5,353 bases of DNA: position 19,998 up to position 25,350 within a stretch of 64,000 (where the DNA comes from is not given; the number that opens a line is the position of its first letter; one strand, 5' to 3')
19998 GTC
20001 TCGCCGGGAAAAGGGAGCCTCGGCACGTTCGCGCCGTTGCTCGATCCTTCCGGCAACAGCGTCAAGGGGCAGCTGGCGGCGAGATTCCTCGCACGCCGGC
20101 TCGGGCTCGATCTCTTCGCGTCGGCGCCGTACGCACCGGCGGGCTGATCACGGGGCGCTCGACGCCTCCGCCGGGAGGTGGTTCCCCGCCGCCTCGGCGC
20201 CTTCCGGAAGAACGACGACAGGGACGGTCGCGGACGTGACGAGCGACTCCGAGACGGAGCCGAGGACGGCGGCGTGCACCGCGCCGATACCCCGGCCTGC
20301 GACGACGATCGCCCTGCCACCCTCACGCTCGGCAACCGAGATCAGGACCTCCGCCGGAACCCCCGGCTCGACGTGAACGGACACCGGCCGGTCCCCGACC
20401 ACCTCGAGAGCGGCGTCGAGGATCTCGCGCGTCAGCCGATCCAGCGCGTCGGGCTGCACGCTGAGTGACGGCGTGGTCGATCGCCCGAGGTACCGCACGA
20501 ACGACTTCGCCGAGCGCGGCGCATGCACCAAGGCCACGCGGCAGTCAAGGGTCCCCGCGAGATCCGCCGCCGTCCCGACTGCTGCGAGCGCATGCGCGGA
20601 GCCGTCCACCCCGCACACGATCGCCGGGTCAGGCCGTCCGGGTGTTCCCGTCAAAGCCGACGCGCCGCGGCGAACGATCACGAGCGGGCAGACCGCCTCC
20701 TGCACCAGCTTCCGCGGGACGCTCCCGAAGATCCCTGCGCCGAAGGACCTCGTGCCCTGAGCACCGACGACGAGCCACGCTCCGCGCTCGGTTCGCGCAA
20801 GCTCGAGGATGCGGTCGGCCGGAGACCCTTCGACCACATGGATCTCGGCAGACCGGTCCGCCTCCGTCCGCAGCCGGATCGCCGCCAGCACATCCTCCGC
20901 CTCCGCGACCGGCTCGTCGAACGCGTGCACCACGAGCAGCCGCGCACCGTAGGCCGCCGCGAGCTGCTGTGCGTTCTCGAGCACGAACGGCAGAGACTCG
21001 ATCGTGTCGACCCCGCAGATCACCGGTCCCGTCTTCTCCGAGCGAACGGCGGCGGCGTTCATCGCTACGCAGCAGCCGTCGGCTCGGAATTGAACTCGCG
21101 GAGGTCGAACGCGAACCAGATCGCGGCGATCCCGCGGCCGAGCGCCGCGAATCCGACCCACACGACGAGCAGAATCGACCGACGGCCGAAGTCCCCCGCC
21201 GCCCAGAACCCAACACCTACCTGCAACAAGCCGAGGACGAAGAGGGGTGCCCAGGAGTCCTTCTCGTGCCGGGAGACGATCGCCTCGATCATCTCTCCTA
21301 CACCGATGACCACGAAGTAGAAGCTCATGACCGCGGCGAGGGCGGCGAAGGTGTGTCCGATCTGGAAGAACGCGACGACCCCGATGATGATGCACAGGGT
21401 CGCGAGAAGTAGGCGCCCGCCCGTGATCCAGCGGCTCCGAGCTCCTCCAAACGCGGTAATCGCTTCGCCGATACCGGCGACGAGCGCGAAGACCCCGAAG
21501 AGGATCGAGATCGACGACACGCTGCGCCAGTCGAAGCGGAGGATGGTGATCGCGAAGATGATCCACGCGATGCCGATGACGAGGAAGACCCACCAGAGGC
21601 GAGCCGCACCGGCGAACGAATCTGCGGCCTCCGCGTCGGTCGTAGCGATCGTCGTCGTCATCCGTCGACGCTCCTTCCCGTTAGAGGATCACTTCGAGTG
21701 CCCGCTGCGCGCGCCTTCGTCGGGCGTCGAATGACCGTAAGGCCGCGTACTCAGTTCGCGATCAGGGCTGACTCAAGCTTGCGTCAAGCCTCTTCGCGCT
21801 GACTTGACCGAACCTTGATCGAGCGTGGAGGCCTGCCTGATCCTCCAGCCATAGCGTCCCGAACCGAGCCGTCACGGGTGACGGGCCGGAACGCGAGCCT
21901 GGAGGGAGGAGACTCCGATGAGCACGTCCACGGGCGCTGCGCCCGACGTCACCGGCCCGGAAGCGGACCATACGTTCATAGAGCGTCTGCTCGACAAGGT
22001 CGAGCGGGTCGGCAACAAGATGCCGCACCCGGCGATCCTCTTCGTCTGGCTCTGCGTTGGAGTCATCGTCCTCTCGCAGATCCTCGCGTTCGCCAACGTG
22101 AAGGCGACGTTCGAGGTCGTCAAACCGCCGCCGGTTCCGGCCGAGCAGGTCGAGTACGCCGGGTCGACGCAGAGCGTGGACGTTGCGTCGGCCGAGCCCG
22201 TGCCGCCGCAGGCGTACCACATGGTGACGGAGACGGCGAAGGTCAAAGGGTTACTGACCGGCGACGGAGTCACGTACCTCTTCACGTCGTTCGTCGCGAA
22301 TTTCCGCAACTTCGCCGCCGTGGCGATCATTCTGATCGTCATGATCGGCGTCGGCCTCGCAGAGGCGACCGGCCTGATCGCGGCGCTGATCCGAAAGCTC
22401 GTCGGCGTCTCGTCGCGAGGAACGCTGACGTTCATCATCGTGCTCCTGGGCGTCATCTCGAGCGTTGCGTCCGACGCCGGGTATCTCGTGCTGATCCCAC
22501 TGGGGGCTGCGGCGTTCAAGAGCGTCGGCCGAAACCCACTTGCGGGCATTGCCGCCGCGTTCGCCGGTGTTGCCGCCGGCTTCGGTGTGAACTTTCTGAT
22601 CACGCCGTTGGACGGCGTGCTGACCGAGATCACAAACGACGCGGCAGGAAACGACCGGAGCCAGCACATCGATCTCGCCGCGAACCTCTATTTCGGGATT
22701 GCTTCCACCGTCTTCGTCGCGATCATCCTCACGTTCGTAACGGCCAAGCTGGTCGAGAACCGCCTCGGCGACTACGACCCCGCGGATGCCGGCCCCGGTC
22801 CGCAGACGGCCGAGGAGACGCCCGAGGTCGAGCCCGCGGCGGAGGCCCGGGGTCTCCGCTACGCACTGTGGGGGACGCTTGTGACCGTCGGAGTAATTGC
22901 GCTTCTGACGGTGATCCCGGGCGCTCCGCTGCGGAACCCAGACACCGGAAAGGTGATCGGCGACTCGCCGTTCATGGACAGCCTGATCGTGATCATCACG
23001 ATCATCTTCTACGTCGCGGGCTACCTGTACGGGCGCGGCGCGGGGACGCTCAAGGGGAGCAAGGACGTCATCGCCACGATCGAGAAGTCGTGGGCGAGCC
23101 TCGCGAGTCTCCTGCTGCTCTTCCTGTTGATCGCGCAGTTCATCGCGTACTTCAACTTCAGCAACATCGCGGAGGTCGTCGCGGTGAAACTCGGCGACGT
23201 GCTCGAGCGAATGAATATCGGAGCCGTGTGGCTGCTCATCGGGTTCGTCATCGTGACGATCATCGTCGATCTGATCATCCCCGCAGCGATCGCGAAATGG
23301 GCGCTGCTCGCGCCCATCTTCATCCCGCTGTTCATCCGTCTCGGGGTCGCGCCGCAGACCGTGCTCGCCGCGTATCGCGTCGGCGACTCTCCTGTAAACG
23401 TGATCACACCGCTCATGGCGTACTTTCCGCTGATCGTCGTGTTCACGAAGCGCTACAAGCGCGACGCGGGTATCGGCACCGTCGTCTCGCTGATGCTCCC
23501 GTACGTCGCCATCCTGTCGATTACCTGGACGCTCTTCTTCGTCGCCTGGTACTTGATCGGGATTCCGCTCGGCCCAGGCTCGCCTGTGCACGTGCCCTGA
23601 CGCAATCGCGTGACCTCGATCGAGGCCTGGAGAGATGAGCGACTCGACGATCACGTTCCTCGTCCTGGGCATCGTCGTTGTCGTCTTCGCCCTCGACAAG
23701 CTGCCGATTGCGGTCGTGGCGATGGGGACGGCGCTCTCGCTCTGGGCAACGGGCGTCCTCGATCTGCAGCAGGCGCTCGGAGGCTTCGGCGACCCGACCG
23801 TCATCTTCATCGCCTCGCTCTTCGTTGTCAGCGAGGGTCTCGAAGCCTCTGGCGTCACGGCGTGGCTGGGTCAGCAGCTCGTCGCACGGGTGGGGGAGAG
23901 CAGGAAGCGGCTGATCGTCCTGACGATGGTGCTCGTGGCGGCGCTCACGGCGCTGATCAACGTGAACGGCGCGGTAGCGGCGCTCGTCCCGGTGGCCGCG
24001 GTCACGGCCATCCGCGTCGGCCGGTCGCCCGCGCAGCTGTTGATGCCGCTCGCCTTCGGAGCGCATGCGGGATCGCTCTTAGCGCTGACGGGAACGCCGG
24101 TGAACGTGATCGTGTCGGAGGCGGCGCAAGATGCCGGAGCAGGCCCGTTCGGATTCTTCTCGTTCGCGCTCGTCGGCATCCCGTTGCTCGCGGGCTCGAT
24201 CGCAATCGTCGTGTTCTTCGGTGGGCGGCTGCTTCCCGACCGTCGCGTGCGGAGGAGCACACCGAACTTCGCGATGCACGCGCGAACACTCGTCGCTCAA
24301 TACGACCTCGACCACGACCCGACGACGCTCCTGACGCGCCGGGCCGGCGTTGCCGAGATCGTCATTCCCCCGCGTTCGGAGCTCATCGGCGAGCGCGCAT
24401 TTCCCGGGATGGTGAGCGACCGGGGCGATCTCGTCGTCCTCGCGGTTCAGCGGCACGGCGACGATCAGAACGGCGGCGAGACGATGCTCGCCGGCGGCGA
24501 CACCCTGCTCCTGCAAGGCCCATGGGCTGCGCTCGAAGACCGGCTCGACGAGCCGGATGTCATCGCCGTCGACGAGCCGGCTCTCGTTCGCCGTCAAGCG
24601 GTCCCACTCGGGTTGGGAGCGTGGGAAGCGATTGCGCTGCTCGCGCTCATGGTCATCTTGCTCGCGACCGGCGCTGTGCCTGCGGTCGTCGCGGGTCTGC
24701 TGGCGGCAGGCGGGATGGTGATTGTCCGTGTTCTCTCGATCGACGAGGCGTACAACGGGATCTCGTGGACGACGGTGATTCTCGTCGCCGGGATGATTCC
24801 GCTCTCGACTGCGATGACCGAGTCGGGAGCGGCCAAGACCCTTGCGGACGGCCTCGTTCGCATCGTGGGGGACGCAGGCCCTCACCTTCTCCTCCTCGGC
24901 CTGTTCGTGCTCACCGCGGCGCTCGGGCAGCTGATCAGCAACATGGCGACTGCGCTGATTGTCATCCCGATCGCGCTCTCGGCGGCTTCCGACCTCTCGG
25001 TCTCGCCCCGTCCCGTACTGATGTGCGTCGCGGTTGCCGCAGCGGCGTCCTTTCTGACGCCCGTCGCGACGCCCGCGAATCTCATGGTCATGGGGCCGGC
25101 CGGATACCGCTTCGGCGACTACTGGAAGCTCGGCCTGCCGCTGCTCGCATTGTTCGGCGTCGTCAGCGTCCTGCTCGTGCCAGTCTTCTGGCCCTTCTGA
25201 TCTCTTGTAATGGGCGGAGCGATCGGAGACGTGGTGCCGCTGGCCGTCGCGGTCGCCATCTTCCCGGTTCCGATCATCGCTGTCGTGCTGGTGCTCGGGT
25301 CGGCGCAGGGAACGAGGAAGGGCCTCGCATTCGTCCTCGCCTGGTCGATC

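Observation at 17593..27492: Five promoters share an unusual fixed architecture: CTTGAC-N5-CTTGAs-N17-TGAnnn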

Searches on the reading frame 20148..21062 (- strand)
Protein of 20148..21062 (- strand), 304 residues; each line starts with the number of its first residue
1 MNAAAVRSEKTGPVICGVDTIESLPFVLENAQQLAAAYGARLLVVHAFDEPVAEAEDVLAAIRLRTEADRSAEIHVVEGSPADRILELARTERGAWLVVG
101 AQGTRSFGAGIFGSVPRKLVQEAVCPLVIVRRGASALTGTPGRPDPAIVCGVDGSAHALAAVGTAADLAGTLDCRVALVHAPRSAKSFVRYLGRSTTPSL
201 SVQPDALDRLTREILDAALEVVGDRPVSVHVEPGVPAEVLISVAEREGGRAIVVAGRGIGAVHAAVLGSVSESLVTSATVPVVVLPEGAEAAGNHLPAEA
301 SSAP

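Call 11: search_protein_families(library=pfam, proteins=[window:20148-21062:-])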
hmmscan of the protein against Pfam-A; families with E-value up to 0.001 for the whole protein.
window:20148-21062:- (304 aa): 1 family
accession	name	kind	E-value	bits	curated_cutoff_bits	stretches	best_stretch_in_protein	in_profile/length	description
PF00582.32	Usp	-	2.2e-35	122.7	24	2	148-286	5-141/141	Universal stress protein family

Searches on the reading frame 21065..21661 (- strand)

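Call 11: search_protein_families(library=pfam, proteins=[window:21065-21661:-])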
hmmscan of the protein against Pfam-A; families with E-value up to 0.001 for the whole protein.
window:21065-21661:- (198 aa): 1 family
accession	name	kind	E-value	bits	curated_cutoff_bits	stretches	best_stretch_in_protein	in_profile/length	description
PF03729.18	DUF308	-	3.6e-15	56.4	25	1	86-154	2-71/73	Short repeat of unknown function (DUF308)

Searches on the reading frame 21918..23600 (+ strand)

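Call 11: search_protein_families(library=pfam, proteins=[window:21918-23600:+])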
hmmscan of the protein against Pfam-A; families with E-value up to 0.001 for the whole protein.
window:21918-23600:+ (560 aa): 2 families
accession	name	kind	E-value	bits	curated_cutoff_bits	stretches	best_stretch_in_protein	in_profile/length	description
PF03806.19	ABG_transport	-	3.9e-151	504.2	27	1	23-558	1-501/502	AbgT putative transporter family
PF02667.20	SCFA_trans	-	0.00013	21.6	27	1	385-538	301-451/453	Short chain fatty acid transporter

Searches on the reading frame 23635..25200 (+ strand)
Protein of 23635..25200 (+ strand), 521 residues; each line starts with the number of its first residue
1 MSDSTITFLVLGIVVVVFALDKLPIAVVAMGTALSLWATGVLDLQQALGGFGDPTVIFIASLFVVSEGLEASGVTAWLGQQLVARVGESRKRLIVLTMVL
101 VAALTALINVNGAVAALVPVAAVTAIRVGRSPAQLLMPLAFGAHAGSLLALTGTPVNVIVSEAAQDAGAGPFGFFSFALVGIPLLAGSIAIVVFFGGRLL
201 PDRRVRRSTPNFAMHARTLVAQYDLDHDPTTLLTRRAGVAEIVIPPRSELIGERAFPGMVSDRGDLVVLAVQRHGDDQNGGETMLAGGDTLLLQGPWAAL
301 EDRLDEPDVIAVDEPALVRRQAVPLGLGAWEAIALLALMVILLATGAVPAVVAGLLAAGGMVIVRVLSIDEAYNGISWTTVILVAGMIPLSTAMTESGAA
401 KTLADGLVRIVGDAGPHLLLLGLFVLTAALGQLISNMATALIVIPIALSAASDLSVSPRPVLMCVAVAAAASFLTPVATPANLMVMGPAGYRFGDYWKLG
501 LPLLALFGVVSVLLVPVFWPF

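Call 11: search_protein_families(library=pfam, proteins=[window:23635-25200:+])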
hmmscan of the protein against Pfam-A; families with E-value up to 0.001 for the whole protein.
window:23635-25200:+ (521 aa): 2 families
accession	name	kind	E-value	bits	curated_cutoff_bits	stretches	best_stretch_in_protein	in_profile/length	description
PF03600.22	CitMHS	-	1e-79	268.6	31.9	2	16-454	2-321/336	Citrate transporter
PF00939.25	Na_sulph_symp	-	2.3e-19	70.2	27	2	332-520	272-467/472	Sodium:sulfate symporter transmembrane region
